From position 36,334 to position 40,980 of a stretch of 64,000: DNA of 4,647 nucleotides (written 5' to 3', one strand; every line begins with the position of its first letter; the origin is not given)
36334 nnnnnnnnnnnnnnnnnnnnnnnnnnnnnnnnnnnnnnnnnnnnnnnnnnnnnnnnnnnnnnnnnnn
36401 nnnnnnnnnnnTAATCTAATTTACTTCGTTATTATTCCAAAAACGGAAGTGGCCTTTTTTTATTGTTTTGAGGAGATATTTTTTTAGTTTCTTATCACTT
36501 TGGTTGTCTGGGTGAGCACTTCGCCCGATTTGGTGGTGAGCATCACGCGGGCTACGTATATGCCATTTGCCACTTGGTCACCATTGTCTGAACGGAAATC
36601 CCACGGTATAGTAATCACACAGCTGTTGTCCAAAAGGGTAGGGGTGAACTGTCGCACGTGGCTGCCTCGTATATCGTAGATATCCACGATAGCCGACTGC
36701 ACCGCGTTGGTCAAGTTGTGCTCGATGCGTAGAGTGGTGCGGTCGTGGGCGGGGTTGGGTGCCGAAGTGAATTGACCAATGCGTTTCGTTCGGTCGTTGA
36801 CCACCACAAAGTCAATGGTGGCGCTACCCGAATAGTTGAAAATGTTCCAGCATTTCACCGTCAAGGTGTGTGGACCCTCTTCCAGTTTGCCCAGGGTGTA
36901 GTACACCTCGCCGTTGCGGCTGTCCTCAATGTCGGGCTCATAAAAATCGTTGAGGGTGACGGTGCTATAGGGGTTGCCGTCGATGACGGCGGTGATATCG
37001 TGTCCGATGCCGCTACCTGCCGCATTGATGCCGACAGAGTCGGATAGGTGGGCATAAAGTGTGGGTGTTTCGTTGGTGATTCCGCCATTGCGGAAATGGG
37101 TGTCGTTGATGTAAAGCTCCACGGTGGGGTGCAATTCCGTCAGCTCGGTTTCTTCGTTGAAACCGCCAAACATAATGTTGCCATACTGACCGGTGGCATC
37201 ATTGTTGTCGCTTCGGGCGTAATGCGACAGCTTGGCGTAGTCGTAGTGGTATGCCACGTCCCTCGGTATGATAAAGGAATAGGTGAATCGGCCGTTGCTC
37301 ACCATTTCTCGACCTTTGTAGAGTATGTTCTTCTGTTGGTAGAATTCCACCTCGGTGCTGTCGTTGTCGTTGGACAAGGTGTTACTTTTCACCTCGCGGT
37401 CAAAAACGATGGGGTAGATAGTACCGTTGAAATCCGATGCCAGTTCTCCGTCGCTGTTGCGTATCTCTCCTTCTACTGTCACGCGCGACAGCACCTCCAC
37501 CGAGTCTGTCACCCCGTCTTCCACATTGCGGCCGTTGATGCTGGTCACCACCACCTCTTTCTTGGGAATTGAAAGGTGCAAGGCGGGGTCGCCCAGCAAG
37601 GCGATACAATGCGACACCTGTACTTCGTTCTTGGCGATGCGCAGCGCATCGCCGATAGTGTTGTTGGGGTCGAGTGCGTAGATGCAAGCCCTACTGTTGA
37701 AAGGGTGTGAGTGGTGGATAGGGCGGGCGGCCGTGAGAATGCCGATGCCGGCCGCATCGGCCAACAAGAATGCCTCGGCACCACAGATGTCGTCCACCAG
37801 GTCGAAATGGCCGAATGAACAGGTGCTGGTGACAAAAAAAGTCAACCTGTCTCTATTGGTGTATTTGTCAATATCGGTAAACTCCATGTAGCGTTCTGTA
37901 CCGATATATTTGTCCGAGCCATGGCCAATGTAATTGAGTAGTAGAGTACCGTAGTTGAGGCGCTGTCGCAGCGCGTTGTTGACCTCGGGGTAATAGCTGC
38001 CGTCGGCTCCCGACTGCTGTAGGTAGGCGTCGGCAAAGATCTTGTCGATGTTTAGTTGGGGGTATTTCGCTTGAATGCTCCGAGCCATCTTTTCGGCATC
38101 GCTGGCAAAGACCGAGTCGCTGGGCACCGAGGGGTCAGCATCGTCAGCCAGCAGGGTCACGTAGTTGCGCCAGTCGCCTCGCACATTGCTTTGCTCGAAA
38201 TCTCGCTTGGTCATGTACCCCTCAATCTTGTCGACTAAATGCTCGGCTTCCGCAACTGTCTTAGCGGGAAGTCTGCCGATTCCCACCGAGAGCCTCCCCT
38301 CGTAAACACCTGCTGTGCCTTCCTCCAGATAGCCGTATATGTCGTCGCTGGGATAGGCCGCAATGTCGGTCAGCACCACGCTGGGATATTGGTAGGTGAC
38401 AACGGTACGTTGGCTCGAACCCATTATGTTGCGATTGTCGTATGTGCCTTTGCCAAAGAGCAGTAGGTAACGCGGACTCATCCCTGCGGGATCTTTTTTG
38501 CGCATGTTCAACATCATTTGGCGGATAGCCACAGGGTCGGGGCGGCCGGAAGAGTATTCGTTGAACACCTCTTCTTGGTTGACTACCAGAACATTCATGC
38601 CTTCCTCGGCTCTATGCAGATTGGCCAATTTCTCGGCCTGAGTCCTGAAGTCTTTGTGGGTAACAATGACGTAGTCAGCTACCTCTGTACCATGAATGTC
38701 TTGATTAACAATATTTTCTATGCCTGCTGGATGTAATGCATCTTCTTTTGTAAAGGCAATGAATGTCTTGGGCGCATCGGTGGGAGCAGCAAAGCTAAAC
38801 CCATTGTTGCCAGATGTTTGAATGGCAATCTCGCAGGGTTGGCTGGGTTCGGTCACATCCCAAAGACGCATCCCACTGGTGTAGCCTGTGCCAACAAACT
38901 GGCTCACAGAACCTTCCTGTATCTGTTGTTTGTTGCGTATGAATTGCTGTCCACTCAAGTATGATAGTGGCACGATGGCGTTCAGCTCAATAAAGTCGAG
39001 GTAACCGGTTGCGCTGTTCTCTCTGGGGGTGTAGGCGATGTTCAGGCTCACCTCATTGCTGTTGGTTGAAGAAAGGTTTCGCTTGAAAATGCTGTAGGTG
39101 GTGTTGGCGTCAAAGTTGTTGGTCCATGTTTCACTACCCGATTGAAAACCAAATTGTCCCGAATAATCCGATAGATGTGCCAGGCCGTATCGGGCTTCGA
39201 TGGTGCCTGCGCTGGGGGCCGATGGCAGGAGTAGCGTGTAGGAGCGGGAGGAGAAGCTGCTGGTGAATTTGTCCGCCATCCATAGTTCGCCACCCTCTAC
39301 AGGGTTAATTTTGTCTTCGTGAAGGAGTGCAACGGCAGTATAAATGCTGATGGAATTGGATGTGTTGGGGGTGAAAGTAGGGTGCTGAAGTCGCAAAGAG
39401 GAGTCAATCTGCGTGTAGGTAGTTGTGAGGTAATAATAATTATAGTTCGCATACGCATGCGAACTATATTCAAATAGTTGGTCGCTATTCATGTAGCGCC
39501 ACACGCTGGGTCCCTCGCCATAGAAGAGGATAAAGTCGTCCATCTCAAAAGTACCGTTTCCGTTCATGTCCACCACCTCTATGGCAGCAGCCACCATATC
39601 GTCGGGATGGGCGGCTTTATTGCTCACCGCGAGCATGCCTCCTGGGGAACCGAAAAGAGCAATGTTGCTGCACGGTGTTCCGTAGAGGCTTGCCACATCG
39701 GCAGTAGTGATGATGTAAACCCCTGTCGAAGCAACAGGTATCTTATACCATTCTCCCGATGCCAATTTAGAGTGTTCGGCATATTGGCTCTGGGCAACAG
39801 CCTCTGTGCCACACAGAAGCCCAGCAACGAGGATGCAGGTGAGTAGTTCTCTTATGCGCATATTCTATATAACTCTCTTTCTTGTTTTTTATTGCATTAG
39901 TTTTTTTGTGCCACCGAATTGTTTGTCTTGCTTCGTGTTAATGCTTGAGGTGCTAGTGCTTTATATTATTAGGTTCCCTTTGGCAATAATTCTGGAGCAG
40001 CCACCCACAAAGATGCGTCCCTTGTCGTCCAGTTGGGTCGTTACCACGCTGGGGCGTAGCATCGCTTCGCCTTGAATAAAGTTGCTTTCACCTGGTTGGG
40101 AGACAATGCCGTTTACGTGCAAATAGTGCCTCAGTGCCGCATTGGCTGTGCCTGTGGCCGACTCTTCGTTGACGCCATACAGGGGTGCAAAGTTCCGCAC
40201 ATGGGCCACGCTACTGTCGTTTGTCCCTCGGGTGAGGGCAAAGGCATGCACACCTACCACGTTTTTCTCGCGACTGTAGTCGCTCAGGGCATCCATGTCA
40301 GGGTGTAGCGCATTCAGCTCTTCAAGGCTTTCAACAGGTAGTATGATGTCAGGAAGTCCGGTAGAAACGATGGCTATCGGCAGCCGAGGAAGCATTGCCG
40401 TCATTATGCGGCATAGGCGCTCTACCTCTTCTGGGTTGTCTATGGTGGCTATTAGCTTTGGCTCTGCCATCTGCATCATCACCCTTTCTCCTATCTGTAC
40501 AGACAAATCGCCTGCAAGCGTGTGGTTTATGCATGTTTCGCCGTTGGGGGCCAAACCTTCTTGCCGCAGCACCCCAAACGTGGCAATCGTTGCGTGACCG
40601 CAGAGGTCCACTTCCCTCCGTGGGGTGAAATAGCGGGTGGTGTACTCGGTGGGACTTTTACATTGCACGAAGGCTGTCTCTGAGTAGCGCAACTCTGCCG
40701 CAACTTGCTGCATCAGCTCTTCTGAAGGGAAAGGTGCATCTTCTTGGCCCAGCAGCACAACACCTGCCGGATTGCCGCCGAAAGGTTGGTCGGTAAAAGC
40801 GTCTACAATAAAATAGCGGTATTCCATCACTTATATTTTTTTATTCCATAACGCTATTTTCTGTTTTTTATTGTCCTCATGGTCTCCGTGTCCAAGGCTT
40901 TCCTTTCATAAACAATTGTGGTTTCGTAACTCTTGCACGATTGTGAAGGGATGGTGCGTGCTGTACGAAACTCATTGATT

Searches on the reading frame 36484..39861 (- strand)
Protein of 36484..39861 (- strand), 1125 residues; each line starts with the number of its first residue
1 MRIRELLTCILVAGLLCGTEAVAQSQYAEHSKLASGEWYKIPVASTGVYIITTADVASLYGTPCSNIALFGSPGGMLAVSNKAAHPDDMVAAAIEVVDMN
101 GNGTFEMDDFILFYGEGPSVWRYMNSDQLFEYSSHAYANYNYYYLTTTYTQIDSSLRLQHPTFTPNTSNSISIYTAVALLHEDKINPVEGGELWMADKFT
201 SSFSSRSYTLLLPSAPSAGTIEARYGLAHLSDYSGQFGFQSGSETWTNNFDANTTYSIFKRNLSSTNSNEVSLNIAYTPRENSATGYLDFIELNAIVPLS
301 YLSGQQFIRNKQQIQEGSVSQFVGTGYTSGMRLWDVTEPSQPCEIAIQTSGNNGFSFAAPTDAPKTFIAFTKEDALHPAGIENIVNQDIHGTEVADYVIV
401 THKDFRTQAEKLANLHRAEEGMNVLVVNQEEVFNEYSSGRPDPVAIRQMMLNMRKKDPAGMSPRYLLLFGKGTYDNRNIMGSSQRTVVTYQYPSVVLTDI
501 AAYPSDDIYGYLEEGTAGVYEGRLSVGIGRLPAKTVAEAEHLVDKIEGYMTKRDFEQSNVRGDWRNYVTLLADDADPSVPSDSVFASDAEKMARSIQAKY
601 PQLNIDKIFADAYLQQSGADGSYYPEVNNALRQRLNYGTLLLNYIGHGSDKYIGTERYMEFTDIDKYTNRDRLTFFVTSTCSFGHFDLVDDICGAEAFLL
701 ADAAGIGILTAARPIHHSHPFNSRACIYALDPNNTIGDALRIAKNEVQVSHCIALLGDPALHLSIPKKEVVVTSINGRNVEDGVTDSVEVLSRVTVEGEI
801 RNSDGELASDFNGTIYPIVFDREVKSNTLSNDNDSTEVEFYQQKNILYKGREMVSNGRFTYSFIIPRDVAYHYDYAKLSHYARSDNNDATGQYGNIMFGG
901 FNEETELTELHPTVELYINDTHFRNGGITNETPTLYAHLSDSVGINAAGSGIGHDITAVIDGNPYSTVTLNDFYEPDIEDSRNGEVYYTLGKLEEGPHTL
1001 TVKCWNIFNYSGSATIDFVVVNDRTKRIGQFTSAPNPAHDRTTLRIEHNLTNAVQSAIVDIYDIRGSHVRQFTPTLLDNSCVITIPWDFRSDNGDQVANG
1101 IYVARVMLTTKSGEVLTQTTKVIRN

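Call 6: search_protein_families(library=ncbifam, proteins=[window:36484-39861:-], max_evalue=0.00001)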
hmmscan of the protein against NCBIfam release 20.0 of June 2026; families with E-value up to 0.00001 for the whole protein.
window:36484-39861:- (1125 aa): 2 families
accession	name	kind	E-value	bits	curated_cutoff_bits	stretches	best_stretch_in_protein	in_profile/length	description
NF033707.1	T9SS_sortase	equivalog_domain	1.7e-286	953.1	420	1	33-1123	2-1093/1095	type IX secretion system sortase PorU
NF052324.1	PorU_rel_Nterm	equivalog_domain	1.4e-32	112.8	450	1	10-707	7-691/879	putative type IX secretion system sortase PorU2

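Call 72: find_related_loci(query=window:36484-39861:-, collection=metagenome_contigs, flank=10000)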
Query window:36484-39861:- (1125 aa) in metagenome_contigs; peptide patterns used: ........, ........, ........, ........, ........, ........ (x = any residue, [..] = any of these).
79 stretches matched a pattern; 27 encode a relative of the query (tblastn E <= 1e-3); 27 distinct loci.
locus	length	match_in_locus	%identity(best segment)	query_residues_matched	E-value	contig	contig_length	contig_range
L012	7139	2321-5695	80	1-1124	0e+0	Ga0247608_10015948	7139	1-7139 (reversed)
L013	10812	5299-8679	74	1-1125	0e+0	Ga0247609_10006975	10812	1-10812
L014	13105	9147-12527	73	1-1125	0e+0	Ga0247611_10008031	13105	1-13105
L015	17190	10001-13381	73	1-1125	0e+0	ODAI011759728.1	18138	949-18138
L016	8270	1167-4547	73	1-1125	0e+0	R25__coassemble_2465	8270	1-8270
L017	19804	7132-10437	62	21-1125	0e+0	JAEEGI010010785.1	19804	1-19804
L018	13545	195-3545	60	2-1125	0e+0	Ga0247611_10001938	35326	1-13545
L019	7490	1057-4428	61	1-1125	0e+0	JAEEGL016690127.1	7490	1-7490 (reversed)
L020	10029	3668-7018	60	2-1125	0e+0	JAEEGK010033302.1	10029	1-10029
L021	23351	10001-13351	60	2-1125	0e+0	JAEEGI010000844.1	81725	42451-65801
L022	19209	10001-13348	60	4-1125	0e+0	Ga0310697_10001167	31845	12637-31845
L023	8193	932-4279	60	4-1125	0e+0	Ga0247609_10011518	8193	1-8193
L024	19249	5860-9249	60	2-1125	0e+0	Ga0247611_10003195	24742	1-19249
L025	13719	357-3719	60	6-1125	0e+0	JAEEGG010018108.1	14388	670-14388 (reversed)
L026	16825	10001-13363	60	6-1125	0e+0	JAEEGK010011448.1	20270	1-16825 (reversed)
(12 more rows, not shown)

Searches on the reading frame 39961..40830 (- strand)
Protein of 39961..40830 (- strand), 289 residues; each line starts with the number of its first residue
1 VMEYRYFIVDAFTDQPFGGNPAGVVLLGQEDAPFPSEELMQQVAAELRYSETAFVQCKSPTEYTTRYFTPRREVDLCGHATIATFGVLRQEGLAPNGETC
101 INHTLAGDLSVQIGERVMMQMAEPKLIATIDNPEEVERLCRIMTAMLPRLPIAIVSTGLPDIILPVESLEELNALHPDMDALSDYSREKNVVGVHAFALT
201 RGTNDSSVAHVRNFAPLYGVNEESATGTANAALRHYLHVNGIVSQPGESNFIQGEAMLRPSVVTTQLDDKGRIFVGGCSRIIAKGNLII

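Call 6: search_protein_families(library=ncbifam, proteins=[window:39961-40830:-], max_evalue=0.00001)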
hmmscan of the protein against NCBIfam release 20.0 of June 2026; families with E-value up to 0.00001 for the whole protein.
window:39961-40830:- (289 aa): 2 families
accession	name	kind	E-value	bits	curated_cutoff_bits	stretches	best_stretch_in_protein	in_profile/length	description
TIGR00654.1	PhzF_family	subfamily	6.9e-56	189.8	76.2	1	2-272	1-277/298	PhzF family phenazine biosynthesis isomerase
NF007625.0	PRK10281.1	equivalog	3.1e-49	167.8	386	1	3-268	2-274/301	PhzF family isomerase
